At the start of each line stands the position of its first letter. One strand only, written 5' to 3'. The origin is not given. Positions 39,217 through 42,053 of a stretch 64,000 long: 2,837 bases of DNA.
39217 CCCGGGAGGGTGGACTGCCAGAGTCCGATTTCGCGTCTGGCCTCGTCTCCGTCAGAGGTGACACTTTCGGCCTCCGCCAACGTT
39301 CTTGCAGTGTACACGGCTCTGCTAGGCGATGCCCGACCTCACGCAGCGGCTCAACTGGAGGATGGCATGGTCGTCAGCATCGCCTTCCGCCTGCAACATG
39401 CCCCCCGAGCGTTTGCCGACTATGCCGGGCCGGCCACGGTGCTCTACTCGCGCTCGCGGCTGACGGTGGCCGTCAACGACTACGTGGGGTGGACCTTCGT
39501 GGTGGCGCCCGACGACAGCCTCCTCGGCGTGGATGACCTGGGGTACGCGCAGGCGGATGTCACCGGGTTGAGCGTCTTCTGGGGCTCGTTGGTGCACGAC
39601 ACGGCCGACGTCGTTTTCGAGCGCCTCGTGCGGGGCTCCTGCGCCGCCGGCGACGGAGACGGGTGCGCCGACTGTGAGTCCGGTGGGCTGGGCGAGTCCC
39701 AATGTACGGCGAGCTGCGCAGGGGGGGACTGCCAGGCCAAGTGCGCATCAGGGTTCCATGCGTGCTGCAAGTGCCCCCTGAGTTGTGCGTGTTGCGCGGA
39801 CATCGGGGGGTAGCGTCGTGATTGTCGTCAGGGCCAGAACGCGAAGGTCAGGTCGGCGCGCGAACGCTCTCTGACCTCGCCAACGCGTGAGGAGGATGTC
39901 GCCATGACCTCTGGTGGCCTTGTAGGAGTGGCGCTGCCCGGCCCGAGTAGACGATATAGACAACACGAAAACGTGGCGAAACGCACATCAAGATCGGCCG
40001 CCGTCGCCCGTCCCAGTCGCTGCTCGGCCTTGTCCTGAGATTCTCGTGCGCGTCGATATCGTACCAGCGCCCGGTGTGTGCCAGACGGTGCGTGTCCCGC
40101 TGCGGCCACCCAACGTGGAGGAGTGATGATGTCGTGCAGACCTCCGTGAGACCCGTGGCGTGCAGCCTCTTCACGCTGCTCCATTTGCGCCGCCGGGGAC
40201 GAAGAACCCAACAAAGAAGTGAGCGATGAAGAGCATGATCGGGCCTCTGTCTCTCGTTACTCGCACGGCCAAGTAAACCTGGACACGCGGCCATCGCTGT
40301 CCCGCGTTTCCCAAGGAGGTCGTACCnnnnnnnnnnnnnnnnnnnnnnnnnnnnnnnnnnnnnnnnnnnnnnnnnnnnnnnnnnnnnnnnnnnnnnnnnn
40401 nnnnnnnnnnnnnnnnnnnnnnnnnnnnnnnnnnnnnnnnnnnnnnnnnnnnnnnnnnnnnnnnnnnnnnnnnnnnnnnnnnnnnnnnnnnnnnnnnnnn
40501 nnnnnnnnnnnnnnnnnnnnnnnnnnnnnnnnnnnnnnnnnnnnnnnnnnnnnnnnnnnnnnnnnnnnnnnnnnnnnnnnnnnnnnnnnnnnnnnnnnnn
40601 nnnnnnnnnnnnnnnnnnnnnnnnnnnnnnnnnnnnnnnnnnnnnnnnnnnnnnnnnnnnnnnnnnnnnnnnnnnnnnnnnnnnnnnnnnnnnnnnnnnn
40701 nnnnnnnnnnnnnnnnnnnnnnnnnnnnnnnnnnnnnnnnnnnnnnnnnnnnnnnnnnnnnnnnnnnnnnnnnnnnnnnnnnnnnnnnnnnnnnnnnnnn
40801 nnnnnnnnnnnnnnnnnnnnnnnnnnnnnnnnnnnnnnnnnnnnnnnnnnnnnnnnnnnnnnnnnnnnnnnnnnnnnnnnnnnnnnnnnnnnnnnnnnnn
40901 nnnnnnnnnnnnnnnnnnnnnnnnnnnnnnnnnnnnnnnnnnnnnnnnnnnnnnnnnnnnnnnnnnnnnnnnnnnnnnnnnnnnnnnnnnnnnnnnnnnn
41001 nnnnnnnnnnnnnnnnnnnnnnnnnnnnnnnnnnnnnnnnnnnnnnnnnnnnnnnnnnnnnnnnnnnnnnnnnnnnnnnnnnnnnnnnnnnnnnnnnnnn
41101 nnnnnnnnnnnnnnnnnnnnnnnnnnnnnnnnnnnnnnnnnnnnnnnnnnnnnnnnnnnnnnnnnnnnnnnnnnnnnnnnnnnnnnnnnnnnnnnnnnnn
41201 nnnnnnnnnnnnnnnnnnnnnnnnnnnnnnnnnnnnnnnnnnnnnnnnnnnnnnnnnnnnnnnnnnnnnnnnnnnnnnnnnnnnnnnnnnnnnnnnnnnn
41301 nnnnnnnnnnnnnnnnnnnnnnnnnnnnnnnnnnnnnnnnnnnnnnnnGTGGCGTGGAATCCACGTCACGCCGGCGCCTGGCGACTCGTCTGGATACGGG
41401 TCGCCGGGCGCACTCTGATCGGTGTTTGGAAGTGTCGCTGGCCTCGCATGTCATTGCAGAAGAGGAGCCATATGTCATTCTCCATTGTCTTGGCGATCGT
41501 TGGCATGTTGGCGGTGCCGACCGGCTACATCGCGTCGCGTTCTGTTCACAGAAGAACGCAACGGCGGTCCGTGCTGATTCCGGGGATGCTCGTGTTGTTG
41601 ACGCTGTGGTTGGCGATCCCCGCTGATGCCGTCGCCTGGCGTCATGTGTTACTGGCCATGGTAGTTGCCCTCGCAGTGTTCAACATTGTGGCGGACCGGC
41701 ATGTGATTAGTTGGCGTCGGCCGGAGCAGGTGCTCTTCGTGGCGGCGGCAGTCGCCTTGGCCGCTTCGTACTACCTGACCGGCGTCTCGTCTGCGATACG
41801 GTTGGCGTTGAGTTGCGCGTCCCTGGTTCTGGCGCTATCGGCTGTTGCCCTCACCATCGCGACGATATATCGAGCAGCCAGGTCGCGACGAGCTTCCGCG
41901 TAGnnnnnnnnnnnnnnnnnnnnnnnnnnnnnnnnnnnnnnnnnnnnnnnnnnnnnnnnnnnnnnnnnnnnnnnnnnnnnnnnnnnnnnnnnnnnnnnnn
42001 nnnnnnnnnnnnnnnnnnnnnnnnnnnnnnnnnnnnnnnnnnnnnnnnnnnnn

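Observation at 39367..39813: Protein with a Cys-free 89-aa N-domain and a 59-aa tail carrying 13 cysteines: RiPP-like precursor or metal/redox module?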

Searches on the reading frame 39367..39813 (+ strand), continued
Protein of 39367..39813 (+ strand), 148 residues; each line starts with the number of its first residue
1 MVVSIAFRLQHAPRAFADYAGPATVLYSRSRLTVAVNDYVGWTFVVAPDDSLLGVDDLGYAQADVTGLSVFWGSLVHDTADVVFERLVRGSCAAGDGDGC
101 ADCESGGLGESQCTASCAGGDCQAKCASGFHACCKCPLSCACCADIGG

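Call 31: fold_search(model_id=the predicted structure, library=pdb)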
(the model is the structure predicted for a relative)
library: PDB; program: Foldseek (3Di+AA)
matches with E <= 10: 621; with E <= 0.001: 0
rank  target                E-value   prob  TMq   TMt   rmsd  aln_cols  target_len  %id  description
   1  8hgh_A                5.7e-02  0.13  0.14  0.04  17.5       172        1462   11  Structure of 2:2 PAPP-A.STC2 complex (released 2023-01-11)
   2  8hgg_C                6.0e-02  0.11  0.13  0.03  17.6       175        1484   12  Structure of 2:2 PAPP-A.ProMBP complex (released 2023-01-11)
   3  7y5q_B                8.5e-02  0.12  0.15  0.04  17.2       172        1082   11  Structure of 1:1 PAPP-A.STC2 complex(half map) (released 2023-01-11)
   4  8a7d_C                2.0e-01  0.08  0.15  0.05  16.2       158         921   12  Partial dimer complex of PAPP-A and its inhibitor STC2 (released 2022-11-02)
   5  7y5n_C                2.0e-01  0.07  0.13  0.04  17.6       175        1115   13  Structure of 1:1 PAPP-A.ProMBP complex(half map) (released 2023-01-11)
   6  4roa                  2.1e-01  0.25  0.22  0.14  18.7       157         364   10  1.90A resolution structure of SRPN2 (S358W) from Anopheles gambiae (released 2014-12-24)
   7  3m4w_C                2.1e-01  0.12  0.12  0.10  12.8        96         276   11  Structural basis for the negative regulation of bacterial stress response by RseB (released 2010-05-05)
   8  7anm_A                2.6e-01  0.07  0.14  0.07  19.6       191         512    9  Nudaurelia capensis omega virus capsid: virus-like particles expressed in Nicotiana benthamiana (released 2021-08-25)
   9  8d8o_B                2.9e-01  0.07  0.15  0.05  16.0       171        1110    9  Cryo-EM structure of substrate unbound PAPP-A (released 2022-09-28)
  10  7ufg_B                3.1e-01  0.06  0.14  0.04  16.8       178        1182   11  Cryo-EM structure of PAPP-A in complex with IGFBP5 (released 2022-09-28)
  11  7ufg_A                3.6e-01  0.07  0.15  0.05  15.0       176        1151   10  Cryo-EM structure of PAPP-A in complex with IGFBP5 (released 2022-09-28)
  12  5szs_A                3.8e-01  0.11  0.17  0.04  15.4       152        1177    7  Glycan shield and epitope masking of a coronavirus spike protein observed by cryo-electron microscopy (released 2016-09-14)
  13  5hcc_C                3.8e-01  0.08  0.17  0.22  14.1       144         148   14  Ternary complex of human Complement C5 with Ornithodoros moubata OmCI and Dermacentor andersoni RaCI3. (released 2016-03-30)
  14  6p8i_A                4.1e-01  0.14  0.17  0.08  10.1       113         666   12  N-terminal 5 domains of IGFIIR (released 2020-06-24)
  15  1pz8_A                4.1e-01  0.12  0.15  0.17  12.3       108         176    9  Modulation of agrin function by alternative splicing and Ca2+ binding (released 2004-04-13)
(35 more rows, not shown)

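Call 33: search_protein_families(library=pfam, alignment_id=A4, max_evalue=1)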
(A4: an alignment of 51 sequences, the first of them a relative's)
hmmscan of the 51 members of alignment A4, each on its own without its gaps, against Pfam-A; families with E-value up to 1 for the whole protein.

A. member 1, P0006 (211 aa): 1 family
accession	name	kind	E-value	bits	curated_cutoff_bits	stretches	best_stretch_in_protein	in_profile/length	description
PF19328.4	DAP_DH_C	-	0.097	12.7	23.3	1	17-68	123-174/206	2,4-diaminopentanoate dehydrogenase C-terminal domain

B. families by the number of members that match (of 51 scanned): 9 families
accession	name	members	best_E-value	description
PF13589.12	HATPase_c_3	1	0.0051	Histidine kinase-, DNA gyrase B-, and HSP90-like ATPase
PF11837.13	INV_N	1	0.013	Beta-fructofuranosidase, N-terminal domain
PF06112.16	Herpes_capsid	1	0.058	Gammaherpesvirus capsid protein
PF19328.4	DAP_DH_C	1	0.097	2,4-diaminopentanoate dehydrogenase C-terminal domain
PF20483.3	Flavi_NS5_thumb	1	0.1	Flavivirus RNA-directed RNA polymerase, thumb domain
PF14155.11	DUF4307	1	0.1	Domain of unknown function (DUF4307)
PF21216.2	PepQ_N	1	0.12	Xaa-Pro dipeptidase, N-terminal domain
PF19586.5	DUF6093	1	0.13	Family of unknown function (DUF6093)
PF24703.2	DUF7666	1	0.91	Domain of unknown function (DUF7666)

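Call 34: find_encoding_contigs(protein=P0009, flank=6000, max_places=2)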
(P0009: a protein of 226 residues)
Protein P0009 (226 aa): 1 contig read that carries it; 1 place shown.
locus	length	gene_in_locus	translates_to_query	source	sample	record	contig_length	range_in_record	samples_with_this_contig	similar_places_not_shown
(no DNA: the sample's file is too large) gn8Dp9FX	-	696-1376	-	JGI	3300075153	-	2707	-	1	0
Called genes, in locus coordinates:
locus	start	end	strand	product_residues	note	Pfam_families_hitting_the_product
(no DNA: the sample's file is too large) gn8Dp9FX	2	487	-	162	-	?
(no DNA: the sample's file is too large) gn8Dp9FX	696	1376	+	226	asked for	-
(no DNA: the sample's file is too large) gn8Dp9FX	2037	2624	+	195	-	-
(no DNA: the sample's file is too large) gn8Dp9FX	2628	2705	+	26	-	?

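Call 35: find_encoding_contigs(protein=P0022, flank=6000, max_places=2)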
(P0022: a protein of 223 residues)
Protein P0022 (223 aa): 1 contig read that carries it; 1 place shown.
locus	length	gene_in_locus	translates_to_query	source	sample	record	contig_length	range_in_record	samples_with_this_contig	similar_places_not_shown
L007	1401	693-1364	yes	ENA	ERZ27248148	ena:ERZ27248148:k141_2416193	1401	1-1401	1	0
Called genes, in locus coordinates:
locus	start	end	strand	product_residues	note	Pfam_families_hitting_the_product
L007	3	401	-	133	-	?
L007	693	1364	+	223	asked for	-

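Call 58: find_encoding_contigs(protein=P0080, flank=7000, max_places=2)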
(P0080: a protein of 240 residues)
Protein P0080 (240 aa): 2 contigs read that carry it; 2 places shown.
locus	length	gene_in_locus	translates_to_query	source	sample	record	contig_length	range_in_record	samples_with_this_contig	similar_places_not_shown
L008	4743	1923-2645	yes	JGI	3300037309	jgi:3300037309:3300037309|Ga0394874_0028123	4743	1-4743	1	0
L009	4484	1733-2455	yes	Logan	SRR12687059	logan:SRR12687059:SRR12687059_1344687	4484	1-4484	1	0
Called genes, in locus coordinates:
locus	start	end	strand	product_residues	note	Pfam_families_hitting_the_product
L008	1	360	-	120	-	?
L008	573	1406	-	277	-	PF01609:DDE_Tnp_1, PF13701:DDE_Tnp_1_4 (weak)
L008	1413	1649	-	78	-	-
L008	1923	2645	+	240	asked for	-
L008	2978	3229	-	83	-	-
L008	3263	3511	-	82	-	-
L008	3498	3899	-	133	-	-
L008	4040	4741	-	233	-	?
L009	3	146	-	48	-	?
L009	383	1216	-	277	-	PF01609:DDE_Tnp_1, PF13701:DDE_Tnp_1_4 (weak)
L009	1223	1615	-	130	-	PF14294:DUF4372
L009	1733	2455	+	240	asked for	-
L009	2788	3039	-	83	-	-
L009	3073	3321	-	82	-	-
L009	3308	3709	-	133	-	-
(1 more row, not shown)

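Call 59: find_encoding_contigs(protein=P0015, flank=7000, max_places=2)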
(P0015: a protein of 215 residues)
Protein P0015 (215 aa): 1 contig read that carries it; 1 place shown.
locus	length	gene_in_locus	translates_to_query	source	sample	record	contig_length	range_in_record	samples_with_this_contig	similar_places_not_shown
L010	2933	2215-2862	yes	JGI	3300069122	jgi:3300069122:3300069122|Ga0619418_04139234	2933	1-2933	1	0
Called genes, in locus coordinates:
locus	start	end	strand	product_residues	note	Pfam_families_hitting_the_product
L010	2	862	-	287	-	?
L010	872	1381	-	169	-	-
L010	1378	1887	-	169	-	PF04542:Sigma70_r2, PF08281:Sigma70_r4_2, PF04545:Sigma70_r4 (weak)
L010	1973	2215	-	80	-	-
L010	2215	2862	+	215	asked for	-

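Call 60: find_encoding_contigs(protein=P0013, flank=7000, max_places=2)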
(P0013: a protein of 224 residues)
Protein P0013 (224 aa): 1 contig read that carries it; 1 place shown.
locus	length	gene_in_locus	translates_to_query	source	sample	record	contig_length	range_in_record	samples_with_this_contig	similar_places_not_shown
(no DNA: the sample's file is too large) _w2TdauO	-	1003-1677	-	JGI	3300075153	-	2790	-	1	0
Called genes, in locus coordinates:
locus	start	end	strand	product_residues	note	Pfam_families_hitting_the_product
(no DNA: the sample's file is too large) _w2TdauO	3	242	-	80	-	?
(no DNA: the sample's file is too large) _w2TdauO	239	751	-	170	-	PF04542:Sigma70_r2, PF08281:Sigma70_r4_2, PF04545:Sigma70_r4 (weak)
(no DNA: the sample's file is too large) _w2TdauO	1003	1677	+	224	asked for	-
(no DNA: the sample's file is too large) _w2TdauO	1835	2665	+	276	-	-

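Call 75: find_encoding_contigs(protein=P0020, flank=6000, max_places=3)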
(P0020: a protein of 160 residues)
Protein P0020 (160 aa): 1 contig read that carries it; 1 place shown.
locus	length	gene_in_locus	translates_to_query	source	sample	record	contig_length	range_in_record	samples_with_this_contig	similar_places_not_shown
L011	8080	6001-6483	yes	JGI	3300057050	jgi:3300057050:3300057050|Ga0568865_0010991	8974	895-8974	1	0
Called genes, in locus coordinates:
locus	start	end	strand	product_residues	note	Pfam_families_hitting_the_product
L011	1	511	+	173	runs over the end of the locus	-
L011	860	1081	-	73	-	-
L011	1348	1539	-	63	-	-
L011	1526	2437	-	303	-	-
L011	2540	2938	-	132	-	PF22091:DUF6941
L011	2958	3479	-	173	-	-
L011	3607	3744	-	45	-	-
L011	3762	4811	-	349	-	-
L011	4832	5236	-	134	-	PF03872:RseA_N (weak)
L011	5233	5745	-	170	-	PF04542:Sigma70_r2, PF08281:Sigma70_r4_2, PF04545:Sigma70_r4 (faint)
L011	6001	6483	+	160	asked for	-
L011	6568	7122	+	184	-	-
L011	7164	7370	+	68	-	-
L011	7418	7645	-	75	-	-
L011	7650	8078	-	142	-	?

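Call 77: find_encoding_contigs(protein=P0039, flank=4000, max_places=2)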
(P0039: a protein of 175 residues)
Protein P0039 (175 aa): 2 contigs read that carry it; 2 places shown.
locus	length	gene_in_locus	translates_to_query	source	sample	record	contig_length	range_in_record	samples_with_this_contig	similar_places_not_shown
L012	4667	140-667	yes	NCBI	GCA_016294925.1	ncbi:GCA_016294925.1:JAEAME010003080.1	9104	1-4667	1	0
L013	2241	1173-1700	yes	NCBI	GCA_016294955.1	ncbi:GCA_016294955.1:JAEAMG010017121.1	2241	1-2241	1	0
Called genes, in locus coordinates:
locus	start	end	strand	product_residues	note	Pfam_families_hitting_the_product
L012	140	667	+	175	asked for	-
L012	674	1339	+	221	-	PF12833:HTH_18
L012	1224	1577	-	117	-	-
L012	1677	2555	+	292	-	-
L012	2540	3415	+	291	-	PF07610:DUF1573, PF22544:HYDIN_VesB_CFA65-like_Ig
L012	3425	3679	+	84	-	-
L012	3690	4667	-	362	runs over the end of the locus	PF13384:HTH_23, PF13518:HTH_28, PF13551:HTH_29, PF13565:HTH_32, PF13358:DDE_3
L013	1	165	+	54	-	?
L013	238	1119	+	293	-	-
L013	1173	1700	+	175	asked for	-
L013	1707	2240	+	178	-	?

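Call 78: find_encoding_contigs(protein=P0042, flank=4000, max_places=2)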
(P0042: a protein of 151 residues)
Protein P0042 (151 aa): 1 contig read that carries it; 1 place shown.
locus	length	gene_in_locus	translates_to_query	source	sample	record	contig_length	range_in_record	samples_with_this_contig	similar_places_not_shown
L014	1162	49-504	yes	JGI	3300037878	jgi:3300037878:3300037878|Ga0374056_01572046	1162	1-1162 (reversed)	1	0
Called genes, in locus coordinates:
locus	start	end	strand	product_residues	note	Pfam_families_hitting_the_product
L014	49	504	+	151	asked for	-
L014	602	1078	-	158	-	-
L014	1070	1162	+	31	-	?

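Call 81: find_homologous_proteins(query=A4, max_evalue=0.00001)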
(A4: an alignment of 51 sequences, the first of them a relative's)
Query A4 (51 sequences) (211 aa, profile of the alignment): 9 proteins with E <= 0.00001 among 8000 candidates.
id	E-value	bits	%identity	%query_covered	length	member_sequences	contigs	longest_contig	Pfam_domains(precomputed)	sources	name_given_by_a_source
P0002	1.1e-64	236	66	100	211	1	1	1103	-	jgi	jgi:hypothetical protein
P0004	5.2e-64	234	66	100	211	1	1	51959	-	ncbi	-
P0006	9.5e-63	230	100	100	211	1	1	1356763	-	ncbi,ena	-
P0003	2.6e-58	215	67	87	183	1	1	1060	-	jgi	jgi:hypothetical protein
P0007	6.1e-55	205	55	97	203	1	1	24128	-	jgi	jgi:hypothetical protein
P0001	4.2e-47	179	67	70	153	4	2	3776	-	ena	-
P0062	2.0e-39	154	29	65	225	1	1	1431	-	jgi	jgi:hypothetical protein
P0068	5.0e-39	153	26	87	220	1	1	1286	-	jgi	jgi:hypothetical protein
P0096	7.0e-6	44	71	7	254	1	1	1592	-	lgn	-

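Call 82: list_cluster_members(proteins=[P0010, P0011, P0012, P0017, P0019, P0024, P0029, P0047, P0057, P0070])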
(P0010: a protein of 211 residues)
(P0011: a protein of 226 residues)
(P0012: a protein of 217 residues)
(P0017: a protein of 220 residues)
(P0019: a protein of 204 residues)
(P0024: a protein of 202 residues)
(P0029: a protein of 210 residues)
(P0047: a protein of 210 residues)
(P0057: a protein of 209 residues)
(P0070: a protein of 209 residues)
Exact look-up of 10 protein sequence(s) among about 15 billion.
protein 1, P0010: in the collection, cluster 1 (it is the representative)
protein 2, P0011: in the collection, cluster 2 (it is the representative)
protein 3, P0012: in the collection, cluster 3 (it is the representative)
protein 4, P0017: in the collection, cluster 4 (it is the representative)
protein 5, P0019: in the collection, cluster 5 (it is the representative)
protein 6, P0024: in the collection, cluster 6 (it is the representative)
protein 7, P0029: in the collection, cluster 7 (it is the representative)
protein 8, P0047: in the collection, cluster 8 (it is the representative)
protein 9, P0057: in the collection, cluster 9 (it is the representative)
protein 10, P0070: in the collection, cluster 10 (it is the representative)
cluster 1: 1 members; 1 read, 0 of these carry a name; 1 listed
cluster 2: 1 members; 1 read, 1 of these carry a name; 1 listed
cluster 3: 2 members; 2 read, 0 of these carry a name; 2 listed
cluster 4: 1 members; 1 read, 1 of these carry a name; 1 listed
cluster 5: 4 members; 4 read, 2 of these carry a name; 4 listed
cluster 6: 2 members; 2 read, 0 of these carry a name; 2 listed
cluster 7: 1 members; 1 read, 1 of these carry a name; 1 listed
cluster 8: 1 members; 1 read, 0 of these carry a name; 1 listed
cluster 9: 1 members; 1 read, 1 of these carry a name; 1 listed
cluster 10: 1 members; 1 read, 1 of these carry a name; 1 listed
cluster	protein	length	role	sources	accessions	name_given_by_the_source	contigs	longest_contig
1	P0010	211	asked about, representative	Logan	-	-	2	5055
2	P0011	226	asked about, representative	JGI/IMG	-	hypothetical protein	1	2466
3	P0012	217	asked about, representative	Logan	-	-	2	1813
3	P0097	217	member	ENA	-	-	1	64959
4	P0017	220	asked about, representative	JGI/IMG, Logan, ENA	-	hypothetical protein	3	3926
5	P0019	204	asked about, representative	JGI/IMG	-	hypothetical protein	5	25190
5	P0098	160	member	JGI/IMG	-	hypothetical protein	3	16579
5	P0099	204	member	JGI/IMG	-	-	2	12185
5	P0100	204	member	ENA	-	-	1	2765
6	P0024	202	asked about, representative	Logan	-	-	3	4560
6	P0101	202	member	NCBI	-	-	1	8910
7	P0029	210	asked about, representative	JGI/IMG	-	hypothetical protein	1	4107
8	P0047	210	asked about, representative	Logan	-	-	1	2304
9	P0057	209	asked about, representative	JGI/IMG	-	hypothetical protein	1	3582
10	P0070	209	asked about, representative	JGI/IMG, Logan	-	hypothetical protein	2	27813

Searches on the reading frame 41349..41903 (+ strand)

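Call 11: search_protein_families(library=ncbifam, proteins=[window:41349-41903:+], max_evalue=1)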
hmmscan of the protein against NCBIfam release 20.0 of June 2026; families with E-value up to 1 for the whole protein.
window:41349-41903:+ (184 aa): 1 family
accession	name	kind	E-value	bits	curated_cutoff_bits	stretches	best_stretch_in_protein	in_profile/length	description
NF040511.1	membrane_GPGG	equivalog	0.061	13.3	33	0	39-60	22-43/47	GPGG-motif small membrane protein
